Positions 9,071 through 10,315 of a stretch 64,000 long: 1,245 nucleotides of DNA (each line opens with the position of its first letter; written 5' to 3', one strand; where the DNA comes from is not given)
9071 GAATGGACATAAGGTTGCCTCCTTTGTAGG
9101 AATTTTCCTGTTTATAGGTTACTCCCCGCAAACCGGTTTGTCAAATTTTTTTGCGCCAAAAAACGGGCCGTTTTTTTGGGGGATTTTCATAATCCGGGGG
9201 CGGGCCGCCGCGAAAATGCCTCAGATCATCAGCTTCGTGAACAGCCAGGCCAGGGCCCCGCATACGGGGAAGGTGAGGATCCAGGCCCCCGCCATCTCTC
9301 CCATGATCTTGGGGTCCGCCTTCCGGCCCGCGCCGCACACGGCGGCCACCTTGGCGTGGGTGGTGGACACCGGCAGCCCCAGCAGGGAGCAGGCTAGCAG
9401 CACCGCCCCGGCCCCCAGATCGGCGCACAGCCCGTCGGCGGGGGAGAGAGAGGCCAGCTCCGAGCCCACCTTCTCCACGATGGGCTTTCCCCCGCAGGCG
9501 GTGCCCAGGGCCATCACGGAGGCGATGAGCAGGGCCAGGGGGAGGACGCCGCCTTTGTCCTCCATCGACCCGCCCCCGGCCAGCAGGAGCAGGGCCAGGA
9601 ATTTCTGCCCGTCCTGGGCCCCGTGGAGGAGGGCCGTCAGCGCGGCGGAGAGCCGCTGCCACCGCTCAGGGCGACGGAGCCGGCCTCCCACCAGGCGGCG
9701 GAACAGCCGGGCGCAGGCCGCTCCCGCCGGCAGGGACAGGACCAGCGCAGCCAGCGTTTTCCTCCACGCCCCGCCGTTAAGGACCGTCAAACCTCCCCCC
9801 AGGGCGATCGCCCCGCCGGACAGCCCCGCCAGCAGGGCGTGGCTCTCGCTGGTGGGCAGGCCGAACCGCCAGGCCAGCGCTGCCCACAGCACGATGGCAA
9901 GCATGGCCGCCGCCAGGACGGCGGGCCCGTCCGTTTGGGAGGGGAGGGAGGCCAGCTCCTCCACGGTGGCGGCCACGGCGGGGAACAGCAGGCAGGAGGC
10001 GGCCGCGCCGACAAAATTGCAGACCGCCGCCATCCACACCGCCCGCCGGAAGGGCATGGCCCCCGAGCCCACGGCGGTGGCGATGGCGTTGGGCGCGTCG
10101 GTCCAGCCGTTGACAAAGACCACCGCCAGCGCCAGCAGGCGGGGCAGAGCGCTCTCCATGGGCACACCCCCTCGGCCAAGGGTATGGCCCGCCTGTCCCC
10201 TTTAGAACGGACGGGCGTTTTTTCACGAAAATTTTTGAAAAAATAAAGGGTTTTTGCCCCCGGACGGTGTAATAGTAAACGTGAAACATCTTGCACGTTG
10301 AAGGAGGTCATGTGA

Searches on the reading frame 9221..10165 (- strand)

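Call 29: search_protein_families(library=pfam, proteins=[window:9221-10165:-], max_evalue=0.0001)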
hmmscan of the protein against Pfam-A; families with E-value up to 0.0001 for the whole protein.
window:9221-10165:- (314 aa): 1 family
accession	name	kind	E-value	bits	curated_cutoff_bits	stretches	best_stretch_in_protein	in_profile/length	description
PF01384.25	PHO4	-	2.6e-55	188.2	33.7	2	169-306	204-350/350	Phosphate transporter family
